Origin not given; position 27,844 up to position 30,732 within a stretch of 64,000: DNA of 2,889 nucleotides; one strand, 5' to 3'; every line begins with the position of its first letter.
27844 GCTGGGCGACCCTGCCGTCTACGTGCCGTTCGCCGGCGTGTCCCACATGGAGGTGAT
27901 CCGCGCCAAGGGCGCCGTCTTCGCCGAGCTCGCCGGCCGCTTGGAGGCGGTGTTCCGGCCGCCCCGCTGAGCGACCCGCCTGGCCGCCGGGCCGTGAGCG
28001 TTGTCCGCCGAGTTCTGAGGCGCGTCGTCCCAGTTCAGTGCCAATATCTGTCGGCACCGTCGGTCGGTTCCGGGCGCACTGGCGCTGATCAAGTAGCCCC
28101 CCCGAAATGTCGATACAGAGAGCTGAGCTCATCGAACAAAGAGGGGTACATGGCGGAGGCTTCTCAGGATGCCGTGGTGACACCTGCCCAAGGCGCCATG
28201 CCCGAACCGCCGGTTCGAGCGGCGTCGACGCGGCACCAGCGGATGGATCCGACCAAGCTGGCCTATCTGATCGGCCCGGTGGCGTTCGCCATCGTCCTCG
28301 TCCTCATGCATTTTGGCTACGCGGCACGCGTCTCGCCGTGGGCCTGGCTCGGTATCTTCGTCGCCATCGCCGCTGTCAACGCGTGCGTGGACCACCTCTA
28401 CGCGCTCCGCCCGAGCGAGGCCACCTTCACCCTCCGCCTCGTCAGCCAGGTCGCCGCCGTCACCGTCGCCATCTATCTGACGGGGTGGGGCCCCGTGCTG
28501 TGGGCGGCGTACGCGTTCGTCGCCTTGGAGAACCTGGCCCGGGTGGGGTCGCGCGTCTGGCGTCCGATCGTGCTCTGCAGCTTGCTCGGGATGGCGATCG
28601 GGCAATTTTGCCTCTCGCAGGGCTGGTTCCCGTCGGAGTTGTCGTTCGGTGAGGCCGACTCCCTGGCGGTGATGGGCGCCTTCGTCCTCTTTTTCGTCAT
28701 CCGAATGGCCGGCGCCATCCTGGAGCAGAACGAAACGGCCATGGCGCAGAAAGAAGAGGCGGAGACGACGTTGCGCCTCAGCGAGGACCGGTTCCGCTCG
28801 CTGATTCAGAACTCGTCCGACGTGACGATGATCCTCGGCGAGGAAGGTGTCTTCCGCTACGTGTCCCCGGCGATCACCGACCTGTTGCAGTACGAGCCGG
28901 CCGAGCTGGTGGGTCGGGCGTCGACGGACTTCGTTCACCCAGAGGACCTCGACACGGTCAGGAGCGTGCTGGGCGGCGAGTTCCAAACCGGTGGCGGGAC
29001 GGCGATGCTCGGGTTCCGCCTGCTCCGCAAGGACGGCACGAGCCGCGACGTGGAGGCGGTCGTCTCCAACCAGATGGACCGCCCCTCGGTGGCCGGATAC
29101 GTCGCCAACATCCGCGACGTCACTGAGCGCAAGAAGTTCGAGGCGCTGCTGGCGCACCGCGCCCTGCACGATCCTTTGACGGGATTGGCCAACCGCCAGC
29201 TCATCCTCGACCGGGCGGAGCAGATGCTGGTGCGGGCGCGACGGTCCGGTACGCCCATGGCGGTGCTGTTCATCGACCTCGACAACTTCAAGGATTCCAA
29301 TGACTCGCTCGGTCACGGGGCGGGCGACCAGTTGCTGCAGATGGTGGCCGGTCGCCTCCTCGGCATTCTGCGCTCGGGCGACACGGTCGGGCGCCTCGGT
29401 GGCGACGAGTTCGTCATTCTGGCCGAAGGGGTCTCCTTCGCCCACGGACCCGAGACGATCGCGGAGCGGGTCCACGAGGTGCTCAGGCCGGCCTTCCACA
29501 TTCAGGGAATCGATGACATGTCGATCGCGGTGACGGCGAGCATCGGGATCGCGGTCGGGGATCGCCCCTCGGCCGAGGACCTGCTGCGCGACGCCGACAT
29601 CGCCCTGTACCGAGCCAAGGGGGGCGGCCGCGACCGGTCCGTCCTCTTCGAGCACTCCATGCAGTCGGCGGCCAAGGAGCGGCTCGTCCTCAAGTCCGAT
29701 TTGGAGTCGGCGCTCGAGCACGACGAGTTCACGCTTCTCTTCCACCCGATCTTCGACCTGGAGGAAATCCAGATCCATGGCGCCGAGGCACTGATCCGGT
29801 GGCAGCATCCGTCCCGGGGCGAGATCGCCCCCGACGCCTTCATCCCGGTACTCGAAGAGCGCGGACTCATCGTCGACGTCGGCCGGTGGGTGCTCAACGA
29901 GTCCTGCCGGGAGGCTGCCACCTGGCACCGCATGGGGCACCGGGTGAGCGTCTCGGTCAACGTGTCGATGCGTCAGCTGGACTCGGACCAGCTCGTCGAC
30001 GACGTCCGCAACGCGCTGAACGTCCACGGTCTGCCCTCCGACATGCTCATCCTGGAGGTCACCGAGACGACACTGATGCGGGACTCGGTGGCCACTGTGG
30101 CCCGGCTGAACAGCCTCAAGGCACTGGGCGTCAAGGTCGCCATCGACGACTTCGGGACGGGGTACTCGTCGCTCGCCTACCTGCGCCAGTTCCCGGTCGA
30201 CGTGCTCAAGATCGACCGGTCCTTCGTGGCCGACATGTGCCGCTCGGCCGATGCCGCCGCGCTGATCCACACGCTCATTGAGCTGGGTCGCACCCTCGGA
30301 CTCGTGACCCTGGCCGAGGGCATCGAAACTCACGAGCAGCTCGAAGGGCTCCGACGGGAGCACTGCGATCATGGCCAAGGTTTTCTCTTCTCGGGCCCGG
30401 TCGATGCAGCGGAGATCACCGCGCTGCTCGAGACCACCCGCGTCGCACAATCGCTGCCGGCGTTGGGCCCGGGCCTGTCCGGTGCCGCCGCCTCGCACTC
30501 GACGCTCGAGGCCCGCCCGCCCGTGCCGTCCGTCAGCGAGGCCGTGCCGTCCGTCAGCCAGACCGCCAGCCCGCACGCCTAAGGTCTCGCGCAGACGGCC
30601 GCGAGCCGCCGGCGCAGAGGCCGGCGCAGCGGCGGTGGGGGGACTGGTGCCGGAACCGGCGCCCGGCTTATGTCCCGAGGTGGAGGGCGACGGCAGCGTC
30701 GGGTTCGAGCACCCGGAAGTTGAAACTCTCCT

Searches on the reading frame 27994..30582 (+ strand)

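Call 14: search_protein_families(library=pfam, proteins=[window:27994-30582:+], max_evalue=0.001)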
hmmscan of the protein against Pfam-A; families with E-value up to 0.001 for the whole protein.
window:27994-30582:+ (862 aa): 6 families
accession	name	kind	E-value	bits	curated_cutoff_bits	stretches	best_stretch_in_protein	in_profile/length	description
PF00563.25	EAL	-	1.3e-67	228.1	31.3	1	569-802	3-236/236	EAL domain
PF00990.26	GGDEF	-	1.3e-41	142.5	23.8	1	390-548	1-161/161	Diguanylate cyclase, GGDEF domain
PF00989.32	PAS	-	7.5e-11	42.5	22.6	1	266-376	2-113/113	PAS fold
PF08447.18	PAS_3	-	5.5e-09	36.6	25.6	1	289-358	3-73/89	PAS fold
PF13426.13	PAS_9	-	1e-06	29.4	27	1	278-378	4-103/103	PAS domain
PF08448.16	PAS_4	-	2.1e-05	25.1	23.1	1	273-380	3-109/110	PAS fold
